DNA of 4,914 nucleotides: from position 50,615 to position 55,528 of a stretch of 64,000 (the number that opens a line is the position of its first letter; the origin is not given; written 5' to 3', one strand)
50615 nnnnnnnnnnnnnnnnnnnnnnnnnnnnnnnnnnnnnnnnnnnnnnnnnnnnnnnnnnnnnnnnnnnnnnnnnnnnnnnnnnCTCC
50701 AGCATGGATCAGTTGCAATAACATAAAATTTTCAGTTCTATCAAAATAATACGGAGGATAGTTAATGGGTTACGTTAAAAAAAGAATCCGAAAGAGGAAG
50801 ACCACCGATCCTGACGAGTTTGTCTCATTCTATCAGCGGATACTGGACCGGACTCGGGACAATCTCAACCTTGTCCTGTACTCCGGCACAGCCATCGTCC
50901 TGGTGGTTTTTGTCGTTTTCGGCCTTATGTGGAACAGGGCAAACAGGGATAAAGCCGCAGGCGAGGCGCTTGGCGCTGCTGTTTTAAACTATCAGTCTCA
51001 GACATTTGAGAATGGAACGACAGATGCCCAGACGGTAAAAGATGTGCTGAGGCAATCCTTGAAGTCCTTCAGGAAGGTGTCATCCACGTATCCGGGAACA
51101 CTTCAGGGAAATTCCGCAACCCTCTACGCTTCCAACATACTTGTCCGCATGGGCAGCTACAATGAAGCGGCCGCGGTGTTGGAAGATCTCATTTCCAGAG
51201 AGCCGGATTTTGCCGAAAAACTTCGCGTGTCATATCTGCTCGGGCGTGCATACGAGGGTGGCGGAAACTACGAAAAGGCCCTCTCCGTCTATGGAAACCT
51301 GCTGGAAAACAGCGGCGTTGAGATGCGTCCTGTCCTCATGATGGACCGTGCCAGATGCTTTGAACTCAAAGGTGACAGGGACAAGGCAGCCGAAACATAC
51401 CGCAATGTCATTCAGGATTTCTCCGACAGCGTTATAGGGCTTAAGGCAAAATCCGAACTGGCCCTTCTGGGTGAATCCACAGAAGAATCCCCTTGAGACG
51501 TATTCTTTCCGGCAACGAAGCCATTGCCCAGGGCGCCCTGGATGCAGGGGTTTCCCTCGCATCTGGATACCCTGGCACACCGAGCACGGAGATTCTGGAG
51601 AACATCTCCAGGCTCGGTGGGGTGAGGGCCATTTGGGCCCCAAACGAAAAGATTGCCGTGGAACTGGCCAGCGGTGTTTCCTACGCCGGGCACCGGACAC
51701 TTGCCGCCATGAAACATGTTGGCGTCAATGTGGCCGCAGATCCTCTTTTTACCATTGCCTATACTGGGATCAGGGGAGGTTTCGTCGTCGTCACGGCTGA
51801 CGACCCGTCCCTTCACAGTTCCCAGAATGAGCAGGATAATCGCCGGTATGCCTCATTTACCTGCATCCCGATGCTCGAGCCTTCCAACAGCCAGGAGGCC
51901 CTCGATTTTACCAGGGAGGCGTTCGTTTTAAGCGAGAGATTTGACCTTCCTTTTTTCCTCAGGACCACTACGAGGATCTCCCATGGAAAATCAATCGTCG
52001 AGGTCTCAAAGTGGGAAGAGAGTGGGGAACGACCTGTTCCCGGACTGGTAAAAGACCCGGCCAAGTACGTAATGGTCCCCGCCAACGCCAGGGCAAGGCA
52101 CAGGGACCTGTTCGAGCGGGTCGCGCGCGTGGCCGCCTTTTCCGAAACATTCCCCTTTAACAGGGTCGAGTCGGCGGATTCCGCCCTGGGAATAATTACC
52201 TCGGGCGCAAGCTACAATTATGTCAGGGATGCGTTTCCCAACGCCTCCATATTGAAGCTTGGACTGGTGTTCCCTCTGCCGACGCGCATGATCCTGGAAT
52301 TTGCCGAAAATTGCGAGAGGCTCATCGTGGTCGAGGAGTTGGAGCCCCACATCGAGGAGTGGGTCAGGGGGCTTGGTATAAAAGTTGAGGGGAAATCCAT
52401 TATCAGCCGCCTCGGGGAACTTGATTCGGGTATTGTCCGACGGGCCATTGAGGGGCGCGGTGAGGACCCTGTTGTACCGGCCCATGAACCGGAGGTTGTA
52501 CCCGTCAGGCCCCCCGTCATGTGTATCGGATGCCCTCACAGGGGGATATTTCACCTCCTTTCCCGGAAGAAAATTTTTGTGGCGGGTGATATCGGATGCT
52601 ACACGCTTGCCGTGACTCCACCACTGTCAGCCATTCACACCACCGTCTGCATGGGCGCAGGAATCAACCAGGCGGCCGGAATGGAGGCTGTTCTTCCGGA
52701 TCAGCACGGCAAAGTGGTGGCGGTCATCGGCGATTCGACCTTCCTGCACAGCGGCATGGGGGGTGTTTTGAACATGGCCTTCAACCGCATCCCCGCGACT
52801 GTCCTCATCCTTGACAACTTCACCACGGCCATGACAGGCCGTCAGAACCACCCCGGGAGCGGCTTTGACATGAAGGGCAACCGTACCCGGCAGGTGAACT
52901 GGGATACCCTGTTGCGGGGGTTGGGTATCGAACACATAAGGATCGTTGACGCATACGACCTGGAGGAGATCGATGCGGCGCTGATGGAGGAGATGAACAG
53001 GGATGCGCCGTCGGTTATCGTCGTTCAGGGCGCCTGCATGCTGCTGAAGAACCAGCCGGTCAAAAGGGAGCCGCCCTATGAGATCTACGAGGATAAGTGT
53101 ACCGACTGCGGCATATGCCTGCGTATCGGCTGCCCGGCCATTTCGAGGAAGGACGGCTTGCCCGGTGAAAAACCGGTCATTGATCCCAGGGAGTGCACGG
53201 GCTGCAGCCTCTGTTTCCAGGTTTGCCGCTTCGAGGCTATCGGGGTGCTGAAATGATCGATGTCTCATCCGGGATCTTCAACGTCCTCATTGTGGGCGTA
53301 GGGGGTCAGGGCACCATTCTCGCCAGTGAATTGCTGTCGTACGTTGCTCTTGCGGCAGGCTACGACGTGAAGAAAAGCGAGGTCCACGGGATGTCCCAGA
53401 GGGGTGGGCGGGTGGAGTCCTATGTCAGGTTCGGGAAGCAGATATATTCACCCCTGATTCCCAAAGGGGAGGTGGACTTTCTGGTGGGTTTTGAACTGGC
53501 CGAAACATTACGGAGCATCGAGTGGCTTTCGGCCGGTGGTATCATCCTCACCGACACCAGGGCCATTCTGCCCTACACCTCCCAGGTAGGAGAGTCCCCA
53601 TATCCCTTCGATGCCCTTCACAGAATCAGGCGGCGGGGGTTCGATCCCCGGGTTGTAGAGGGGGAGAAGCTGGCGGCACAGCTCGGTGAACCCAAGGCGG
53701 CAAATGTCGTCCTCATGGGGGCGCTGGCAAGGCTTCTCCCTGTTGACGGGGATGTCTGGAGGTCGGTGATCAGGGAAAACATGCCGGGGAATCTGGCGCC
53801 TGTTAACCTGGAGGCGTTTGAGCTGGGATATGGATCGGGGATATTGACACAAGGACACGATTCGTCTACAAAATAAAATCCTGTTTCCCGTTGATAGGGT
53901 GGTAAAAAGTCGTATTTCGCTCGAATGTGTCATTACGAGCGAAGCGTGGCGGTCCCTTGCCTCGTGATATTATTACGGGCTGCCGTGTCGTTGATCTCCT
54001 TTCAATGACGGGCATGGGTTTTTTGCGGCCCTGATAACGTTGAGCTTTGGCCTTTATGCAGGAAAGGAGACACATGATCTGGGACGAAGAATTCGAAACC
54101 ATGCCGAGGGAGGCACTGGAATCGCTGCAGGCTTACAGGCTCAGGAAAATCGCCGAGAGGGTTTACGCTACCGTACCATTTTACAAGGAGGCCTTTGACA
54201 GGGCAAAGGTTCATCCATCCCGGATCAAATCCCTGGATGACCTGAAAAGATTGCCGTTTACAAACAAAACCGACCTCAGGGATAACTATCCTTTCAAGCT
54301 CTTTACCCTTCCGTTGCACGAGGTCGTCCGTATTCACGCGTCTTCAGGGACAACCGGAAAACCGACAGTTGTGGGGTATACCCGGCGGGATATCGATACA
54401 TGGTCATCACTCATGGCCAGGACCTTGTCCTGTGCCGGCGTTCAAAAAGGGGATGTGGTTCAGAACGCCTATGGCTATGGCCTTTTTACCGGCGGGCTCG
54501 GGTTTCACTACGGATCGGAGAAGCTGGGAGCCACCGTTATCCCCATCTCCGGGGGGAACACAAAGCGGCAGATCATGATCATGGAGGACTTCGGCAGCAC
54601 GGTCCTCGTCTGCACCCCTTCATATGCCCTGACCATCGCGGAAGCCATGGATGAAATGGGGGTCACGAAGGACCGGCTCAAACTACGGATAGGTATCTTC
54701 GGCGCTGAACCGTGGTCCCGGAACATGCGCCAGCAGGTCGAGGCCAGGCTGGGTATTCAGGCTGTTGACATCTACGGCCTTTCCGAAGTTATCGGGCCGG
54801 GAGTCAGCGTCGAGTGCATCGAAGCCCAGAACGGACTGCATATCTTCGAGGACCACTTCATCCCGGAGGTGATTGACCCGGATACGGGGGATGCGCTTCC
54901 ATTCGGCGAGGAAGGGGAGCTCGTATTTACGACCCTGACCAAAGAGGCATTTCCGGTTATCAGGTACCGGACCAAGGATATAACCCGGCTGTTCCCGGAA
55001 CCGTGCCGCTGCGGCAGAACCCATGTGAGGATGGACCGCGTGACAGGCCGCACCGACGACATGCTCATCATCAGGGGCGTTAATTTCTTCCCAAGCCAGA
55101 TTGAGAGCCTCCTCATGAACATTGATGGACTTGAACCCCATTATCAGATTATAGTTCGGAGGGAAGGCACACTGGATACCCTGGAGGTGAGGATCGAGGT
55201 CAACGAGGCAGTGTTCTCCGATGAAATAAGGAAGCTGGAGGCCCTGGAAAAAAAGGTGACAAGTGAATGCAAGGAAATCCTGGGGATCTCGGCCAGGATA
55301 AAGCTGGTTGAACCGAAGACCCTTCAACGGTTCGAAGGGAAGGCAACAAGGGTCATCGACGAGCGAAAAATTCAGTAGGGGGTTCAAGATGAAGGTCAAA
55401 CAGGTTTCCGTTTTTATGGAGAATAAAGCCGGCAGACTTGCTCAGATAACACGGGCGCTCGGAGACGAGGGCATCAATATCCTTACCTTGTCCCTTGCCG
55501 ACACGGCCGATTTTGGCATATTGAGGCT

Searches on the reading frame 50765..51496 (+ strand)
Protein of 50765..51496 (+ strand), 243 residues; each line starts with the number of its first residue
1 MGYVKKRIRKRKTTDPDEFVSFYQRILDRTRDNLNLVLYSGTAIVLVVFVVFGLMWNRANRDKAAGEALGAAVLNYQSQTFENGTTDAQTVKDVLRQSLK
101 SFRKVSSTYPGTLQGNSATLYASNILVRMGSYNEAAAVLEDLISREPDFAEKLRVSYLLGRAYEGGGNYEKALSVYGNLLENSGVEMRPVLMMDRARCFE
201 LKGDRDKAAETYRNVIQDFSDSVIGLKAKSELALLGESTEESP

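Call 8: search_protein_families(library=pfam, proteins=[window:50765-51496:+], max_evalue=0.00001)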
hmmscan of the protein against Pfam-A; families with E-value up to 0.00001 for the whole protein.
window:50765-51496:+ (243 aa): 7 families
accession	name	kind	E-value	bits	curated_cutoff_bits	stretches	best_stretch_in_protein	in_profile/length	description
PF13174.12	TPR_6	-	1.7e-14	53.8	26.3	0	193-222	4-33/33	Tetratricopeptide repeat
PF13432.12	TPR_16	-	1.6e-11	44.8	32.7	1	124-176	5-54/65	Tetratricopeptide repeat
PF13428.12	TPR_14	-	1.4e-10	41.2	23.5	0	119-151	4-36/44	Tetratricopeptide repeat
PF13176.12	TPR_7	-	3.4e-10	39.6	27.9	0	158-180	4-26/36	Tetratricopeptide repeat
PF07719.23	TPR_2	-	1.9e-09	37.4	27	0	157-181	5-29/34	Tetratricopeptide repeat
PF13181.12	TPR_8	-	8.1e-09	35.4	25.7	0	154-177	2-25/34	Tetratricopeptide repeat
PF14559.12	TPR_19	-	4.3e-07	30.6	25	0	127-179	2-51/68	Tetratricopeptide repeat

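Call 68: search_protein_families(library=ncbifam, proteins=[window:50765-51496:+], max_evalue=0.00001)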
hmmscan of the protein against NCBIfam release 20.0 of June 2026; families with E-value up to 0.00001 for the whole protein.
window:50765-51496:+ (243 aa): 3 families
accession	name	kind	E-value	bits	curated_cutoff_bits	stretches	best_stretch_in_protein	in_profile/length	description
TIGR02795.1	tol_pal_ybgF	equivalog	8.9e-12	45.7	90.1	1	122-230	8-117/119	tol-pal system protein YbgF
NF040959.1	MamA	equivalog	1.9e-08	34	200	1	96-181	88-167/204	magnetosome protein MamA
NF052312.1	T9SS_PorW_SprE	equivalog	8.6e-06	24.7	250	0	118-217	181-281/716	type IX secretion system periplasmic lipoprotein PorW/SprE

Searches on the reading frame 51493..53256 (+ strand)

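Call 8: search_protein_families(library=pfam, proteins=[window:51493-53256:+], max_evalue=0.00001)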
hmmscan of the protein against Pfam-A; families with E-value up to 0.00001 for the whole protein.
window:51493-53256:+ (587 aa): 3 families
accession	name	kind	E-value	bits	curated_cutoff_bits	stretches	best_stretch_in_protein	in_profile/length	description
PF02775.26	TPP_enzyme_C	-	2.1e-21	76.7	21.9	1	366-511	1-151/151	Thiamine pyrophosphate enzyme, C-terminal TPP binding domain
PF01855.24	POR_N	-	1.1e-12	48.6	27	1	14-175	2-171/231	Pyruvate flavodoxin/ferredoxin oxidoreductase, thiamine diP-bdg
PF00037.32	Fer4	-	2.1e-06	27.7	21.1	0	561-583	1-23/24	4Fe-4S binding domain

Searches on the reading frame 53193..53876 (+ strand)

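Call 8: search_protein_families(library=pfam, proteins=[window:53193-53876:+], max_evalue=0.00001)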
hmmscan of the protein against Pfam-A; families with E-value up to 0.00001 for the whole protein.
window:53193-53876:+ (227 aa): 1 family
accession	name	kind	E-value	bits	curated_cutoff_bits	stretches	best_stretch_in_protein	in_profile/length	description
PF01558.24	POR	-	2.2e-37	129.3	27.4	1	37-213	1-172/173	Pyruvate ferredoxin/flavodoxin oxidoreductase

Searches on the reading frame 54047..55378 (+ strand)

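Call 8: search_protein_families(library=pfam, proteins=[window:54047-55378:+], max_evalue=0.00001)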
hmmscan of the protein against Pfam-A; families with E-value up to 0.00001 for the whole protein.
window:54047-55378:+ (443 aa): 2 families
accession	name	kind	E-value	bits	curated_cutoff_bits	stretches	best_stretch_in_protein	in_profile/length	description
PF14535.12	AMP-binding_C_2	-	9.1e-35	119.3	25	1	344-440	1-96/96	AMP-binding enzyme C-terminal domain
PF00501.34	AMP-binding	-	3.8e-17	62.6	29.9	1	82-294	153-374/384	AMP-binding enzyme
